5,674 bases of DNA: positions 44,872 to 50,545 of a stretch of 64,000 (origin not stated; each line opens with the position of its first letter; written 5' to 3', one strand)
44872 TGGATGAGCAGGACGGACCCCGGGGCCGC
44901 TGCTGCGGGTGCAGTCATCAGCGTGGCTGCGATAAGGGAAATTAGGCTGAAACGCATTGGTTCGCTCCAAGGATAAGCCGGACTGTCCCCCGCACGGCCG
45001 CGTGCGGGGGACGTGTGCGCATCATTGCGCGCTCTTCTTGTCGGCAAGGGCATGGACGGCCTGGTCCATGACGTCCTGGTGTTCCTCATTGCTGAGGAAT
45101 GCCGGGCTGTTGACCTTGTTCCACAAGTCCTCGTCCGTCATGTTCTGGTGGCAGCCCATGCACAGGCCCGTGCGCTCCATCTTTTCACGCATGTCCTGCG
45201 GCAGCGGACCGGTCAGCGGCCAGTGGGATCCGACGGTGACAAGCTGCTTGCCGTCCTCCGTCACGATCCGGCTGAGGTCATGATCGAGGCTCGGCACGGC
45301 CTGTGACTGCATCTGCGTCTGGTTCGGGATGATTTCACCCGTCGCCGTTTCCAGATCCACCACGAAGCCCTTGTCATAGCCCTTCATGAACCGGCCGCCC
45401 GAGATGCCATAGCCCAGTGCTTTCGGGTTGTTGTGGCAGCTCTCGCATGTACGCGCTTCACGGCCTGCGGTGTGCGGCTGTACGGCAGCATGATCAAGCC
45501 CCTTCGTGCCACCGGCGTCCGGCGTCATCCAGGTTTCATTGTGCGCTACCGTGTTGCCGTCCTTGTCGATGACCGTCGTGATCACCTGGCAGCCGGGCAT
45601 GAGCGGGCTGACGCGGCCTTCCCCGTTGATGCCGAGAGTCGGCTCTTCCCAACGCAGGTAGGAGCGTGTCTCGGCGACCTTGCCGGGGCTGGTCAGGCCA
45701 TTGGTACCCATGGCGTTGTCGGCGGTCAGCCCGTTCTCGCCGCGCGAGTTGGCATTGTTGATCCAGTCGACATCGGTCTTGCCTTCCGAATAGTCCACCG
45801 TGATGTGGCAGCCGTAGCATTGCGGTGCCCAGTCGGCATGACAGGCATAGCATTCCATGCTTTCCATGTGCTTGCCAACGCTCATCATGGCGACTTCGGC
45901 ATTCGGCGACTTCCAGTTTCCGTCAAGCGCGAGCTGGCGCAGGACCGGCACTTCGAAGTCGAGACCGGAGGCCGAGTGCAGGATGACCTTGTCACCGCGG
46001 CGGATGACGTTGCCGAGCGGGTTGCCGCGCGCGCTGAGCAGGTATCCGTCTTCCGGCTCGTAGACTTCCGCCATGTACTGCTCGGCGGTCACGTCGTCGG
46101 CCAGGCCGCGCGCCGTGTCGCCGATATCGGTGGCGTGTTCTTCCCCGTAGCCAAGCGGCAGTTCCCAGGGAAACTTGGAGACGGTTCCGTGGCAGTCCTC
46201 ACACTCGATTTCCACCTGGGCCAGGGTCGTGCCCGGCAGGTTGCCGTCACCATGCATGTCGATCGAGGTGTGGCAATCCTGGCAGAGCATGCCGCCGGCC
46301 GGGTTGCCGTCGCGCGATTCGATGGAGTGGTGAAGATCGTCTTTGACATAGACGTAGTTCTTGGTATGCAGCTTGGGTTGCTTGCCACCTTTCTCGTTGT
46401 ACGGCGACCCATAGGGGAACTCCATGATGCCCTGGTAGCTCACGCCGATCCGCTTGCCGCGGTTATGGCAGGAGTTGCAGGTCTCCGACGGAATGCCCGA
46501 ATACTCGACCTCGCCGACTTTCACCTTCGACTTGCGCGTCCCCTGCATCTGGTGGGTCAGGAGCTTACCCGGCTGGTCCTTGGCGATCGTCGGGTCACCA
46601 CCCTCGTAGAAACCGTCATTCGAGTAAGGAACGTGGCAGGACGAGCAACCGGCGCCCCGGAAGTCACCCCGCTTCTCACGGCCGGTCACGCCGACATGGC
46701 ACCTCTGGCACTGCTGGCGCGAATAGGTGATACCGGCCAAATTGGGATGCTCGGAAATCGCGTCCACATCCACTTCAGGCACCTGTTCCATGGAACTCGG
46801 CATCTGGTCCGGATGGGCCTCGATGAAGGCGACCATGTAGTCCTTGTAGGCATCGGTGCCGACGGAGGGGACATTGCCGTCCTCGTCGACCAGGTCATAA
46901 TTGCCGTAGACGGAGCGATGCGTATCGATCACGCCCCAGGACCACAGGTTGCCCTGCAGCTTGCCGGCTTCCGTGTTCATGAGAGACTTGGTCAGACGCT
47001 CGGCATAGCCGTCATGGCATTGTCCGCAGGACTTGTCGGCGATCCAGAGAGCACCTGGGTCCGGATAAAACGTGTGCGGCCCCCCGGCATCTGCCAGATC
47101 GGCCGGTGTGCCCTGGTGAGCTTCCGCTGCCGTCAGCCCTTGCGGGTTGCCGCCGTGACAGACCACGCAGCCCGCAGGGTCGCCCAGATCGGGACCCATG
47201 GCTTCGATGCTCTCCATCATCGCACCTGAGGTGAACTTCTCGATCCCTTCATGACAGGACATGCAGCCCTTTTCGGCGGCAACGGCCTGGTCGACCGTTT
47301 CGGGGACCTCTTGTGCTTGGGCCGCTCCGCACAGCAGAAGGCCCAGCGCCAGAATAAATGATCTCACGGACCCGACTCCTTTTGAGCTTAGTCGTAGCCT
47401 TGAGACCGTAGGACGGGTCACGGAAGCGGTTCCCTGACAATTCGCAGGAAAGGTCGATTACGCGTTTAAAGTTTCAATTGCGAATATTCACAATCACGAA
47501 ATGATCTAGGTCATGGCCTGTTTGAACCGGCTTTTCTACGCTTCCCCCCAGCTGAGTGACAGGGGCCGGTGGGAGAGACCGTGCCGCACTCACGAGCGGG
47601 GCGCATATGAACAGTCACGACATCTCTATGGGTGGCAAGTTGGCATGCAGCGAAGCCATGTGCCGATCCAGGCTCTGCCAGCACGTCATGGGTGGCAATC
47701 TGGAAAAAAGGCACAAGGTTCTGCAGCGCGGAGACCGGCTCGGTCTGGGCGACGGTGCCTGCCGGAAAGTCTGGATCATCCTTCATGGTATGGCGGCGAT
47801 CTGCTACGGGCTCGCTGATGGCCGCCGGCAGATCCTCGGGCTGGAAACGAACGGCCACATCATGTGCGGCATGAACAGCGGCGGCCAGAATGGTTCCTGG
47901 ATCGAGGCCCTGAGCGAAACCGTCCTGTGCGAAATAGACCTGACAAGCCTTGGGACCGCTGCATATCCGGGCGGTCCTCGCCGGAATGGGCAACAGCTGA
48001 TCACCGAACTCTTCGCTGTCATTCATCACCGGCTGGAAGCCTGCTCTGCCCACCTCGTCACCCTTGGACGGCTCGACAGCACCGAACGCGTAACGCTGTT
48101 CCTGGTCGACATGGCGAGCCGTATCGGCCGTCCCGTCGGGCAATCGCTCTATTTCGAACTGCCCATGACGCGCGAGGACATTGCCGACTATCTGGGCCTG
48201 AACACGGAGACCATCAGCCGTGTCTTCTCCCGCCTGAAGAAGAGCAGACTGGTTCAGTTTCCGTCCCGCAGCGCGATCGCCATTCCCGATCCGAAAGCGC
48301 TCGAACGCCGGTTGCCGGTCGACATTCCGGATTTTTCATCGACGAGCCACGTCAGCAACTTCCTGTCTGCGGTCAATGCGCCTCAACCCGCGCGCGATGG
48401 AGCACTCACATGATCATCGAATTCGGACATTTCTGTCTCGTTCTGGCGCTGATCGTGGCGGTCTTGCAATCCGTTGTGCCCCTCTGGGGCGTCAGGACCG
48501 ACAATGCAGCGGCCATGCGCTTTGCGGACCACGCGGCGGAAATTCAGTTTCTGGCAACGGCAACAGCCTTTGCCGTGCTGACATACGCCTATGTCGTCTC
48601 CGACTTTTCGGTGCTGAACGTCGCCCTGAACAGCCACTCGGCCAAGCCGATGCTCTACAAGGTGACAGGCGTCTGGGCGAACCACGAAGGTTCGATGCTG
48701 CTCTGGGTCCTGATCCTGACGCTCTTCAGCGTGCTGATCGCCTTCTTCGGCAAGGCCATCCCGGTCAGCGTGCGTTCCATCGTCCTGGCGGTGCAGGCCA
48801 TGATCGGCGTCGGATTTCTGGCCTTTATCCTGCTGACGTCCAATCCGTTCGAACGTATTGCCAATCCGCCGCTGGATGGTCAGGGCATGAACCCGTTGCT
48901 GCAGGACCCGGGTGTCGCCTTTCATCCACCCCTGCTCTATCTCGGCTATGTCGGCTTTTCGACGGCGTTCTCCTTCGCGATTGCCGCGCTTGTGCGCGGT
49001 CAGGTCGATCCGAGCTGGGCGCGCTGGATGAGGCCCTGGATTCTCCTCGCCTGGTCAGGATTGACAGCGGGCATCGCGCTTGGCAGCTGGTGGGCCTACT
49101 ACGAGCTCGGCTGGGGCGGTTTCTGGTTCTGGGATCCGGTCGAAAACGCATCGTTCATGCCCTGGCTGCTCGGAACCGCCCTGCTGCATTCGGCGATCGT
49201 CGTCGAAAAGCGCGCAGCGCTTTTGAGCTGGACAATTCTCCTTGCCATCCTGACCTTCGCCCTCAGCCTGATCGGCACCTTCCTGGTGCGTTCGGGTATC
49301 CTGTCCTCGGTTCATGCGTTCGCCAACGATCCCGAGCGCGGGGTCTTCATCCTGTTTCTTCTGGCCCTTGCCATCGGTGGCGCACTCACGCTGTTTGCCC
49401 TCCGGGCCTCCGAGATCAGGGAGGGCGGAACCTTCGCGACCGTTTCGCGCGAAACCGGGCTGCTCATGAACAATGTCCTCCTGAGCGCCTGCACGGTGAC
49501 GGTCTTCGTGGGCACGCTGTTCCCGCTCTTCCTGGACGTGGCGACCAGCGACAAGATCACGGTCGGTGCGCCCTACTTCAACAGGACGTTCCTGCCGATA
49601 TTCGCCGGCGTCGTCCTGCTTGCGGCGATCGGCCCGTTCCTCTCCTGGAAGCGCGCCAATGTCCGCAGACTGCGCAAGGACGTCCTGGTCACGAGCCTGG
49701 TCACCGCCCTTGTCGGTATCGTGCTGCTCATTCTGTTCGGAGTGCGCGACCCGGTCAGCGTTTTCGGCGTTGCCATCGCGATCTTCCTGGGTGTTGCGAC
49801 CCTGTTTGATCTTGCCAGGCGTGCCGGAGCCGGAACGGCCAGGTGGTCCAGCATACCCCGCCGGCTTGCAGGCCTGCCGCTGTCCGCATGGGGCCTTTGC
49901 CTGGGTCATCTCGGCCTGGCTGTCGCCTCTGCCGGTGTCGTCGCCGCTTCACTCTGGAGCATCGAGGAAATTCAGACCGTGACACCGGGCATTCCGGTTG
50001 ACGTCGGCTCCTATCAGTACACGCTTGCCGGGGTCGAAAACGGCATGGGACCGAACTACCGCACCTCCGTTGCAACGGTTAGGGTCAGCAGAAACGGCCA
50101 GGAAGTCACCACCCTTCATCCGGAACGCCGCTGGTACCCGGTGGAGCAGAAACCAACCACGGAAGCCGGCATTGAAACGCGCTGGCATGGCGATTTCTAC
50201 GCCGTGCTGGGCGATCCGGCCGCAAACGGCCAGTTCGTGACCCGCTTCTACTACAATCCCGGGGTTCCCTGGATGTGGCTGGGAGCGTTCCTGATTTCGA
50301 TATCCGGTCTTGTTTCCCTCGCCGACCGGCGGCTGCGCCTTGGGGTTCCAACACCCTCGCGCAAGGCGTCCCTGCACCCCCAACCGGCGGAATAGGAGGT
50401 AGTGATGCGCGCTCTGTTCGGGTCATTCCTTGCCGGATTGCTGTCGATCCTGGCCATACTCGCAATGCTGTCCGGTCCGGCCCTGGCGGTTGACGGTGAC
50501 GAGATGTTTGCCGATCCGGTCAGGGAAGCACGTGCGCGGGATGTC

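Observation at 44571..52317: Self-contained anaerobic redox module: 12-heme cytochrome, Rap1a-fold partner, FNR-type sensor and private heme lyase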

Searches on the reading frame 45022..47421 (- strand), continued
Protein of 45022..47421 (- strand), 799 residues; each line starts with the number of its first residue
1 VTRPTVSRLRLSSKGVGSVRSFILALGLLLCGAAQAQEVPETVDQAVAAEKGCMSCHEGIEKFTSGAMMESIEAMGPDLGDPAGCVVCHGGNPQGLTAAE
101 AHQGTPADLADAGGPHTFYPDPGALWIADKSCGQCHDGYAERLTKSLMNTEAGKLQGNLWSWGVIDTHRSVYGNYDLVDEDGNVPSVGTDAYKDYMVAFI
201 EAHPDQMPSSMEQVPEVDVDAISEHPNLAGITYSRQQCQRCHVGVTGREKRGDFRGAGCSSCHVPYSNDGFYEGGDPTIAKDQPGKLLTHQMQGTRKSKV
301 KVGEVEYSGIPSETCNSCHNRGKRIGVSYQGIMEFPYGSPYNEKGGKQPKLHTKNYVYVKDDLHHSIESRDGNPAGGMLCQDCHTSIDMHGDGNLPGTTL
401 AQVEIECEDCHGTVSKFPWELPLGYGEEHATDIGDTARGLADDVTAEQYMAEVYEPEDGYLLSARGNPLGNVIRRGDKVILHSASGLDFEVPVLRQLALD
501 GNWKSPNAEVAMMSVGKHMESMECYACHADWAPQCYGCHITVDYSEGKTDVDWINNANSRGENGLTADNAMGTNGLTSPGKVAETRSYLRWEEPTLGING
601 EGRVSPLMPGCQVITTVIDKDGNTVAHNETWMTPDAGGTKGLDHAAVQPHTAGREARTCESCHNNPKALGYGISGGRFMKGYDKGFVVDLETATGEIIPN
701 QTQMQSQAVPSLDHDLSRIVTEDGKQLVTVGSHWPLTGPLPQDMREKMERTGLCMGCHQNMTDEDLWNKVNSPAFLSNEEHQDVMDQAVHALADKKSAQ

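Call 97: search_protein_families(library=pfam, proteins=[L052:6997-7614:+, L052:7611-8276:+, L052:8303-9025:+, L052:15460-16068:+, L052:16065-16541:+, L052:16544-17734:+], max_evalue=0.00001)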
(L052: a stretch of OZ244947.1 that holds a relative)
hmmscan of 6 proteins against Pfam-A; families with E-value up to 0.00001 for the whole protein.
L052:6997-7614:+ (205 aa): 2 families
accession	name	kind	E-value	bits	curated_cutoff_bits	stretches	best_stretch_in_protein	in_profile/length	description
PF00005.33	ABC_tran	-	3e-30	106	25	1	19-159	1-137/137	ABC transporter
PF13304.12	AAA_21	-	6.1e-08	33.5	27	0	33-55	3-25/304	AAA domain, putative AbiEii toxin, Type IV TA system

L052:7611-8276:+ (221 aa): 1 family
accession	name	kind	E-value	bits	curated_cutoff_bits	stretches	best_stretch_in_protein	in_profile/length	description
PF03379.19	CcmB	-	6.7e-80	268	24.9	1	6-217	3-214/215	CcmB protein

L052:8303-9025:+ (240 aa): 1 family
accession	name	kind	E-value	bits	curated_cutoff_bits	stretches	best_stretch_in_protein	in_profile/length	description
PF01578.25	Cytochrom_C_asm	-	2.5e-43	148.6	29.9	1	5-181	25-212/212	Cytochrome C assembly protein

L052:15460-16068:+ (202 aa): 2 families
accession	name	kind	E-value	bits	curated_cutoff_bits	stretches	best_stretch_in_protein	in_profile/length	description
PF08534.16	Redoxin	-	2.7e-11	43.9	26.6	1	56-181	2-137/148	Redoxin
PF00578.27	AhpC-TSA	-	1.6e-09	38.2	26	1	57-174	2-123/124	AhpC/TSA family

L052:16065-16541:+ (158 aa): 1 family
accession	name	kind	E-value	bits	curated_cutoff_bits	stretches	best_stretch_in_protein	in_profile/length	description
PF03918.19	CcmH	-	1.4e-54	183.6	25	1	10-154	2-143/143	Cytochrome C biogenesis protein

L052:16544-17734:+ (396 aa): 3 families
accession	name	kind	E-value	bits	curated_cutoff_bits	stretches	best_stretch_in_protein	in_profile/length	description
PF23914.1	TPR_CcmH_CycH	-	2.6e-16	60.3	42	1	154-270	39-155/158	Cytochrome c-type biogenesis protein H TPR domain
PF14559.12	TPR_19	-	3.9e-07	30.7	25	0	148-195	8-55/68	Tetratricopeptide repeat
PF07719.23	TPR_2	-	3.5e-06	27.1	27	0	166-192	2-28/34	Tetratricopeptide repeat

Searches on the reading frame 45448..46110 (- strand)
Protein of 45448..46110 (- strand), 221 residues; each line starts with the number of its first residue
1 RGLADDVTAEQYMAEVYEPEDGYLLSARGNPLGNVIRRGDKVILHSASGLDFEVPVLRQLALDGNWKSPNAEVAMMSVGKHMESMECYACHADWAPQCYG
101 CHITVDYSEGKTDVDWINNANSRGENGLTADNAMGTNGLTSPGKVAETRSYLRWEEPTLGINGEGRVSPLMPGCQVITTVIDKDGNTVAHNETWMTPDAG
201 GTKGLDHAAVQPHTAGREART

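Call 81: search_protein_families(library=pfam, proteins=[window:45448-46110:-], max_evalue=10)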
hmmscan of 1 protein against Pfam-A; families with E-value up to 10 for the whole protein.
window:45448-46110:- (221 aa): 3 families
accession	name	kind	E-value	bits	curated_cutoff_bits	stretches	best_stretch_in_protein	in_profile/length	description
PF18478.7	PIN_10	-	0.043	14.3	26.2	1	102-137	30-65/84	PIN like domain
PF13435.11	Cytochrome_C554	-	0.16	13.4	20.8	1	95-111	48-64/84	Cytochrome c554 and c-prime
PF18509.6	MCR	-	5.8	7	30.4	1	209-219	7-17/30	Magnetochrome domain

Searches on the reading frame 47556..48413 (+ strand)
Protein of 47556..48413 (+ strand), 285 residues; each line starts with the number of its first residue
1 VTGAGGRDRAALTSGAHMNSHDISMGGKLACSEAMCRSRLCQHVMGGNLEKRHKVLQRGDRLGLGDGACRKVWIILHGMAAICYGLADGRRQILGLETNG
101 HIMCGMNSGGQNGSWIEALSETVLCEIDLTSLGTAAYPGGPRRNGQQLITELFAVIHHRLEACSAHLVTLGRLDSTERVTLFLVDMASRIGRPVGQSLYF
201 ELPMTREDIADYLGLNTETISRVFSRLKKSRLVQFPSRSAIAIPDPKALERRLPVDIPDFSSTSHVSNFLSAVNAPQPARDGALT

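Call 5: search_protein_families(library=pfam, proteins=[window:47556-48413:+], max_evalue=0.01)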
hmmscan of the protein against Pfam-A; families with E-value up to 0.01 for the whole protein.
window:47556-48413:+ (285 aa): 4 families
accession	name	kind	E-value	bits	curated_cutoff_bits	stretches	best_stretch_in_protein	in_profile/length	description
PF13545.12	HTH_Crp_2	-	4.2e-17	62.3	27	1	177-251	1-69/70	Crp-like helix-turn-helix domain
PF00325.26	Crp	-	5.8e-12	45.6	21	1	202-232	1-31/32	Bacterial regulatory proteins, crp family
PF00027.35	cNMP_binding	-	0.00039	20.8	27.5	1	62-131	10-81/89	Cyclic nucleotide-binding domain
PF12802.13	MarR_2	-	0.0076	16.8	27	0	204-235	21-52/61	MarR family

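Call 6: search_protein_families(library=ncbifam, proteins=[window:47556-48413:+], max_evalue=0.01)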
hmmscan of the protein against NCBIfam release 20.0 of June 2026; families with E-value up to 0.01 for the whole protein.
window:47556-48413:+ (285 aa): 7 families
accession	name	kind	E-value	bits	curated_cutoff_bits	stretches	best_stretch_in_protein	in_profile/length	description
NF050806.1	TransRegFixKCaul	equivalog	1.4e-24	86.5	300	1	57-251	29-212/215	transcriptional regulator FixK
NF045989.1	TransRegFnrLRhodb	equivalog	2.1e-18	66.4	300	1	71-250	56-232/245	transcriptional regulator FnrL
NF008365.0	PRK11161.1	subfamily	5.9e-16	58.5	228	1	48-249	44-239/250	fumarate/nitrate reduction transcriptional regulator Fnr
NF053664.1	TransRegPtrACyano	equivalog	3.4e-11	42.8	300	1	70-241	28-188/196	Crp/Fnr family transcriptional regulator PtrA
NF008732.0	PRK11753.1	equivalog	2.4e-07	30.4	266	1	52-235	25-203/214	cAMP-activated global transcriptional regulator CRP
TIGR03697.1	NtcA_cyano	equivalog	0.00014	21.7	244.95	1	153-252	93-191/193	global nitrogen regulator NtcA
NF006901.0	PRK09392.1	equivalog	0.0008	18.8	211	1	175-251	149-219/236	transcriptional activator FtrB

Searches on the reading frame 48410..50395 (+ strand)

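Call 5: search_protein_families(library=pfam, proteins=[window:48410-50395:+], max_evalue=0.01)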
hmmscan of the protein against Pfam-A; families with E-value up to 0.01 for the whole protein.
window:48410-50395:+ (661 aa): 3 families
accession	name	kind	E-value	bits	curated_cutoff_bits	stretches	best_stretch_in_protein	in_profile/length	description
PF16327.10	CcmF_C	-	3.9e-105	352.1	28.7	1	315-640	1-323/323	Cytochrome c-type biogenesis protein CcmF C-terminal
PF01578.25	Cytochrom_C_asm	-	1.4e-52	178.8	29.9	1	89-295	1-206/212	Cytochrome C assembly protein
PF06151.18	Trehalose_recp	-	0.0078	15.3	21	1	13-88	26-99/410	Trehalose receptor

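Call 6: search_protein_families(library=ncbifam, proteins=[window:48410-50395:+], max_evalue=0.01)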
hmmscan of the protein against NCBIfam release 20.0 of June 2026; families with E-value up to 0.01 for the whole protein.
window:48410-50395:+ (661 aa): 4 families
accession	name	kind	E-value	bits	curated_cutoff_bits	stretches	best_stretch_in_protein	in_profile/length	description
TIGR00353.1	nrfE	subfamily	3.9e-195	650.1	569.05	1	53-643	1-578/578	heme lyase CcmF/NrfE family subunit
TIGR03145.1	cyt_nit_nrfE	subfamily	3.5e-189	630.5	927.3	1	1-637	1-630/631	heme lyase NrfEFG subunit NrfE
NF007691.0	PRK10369.1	subfamily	4.4e-137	458.3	394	1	3-636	5-564/573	heme lyase NrfEFG subunit NrfE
TIGR03144.1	cytochr_II_ccsB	equivalog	2e-06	27.7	187.6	1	209-297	162-248/252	c-type cytochrome biogenesis protein CcsB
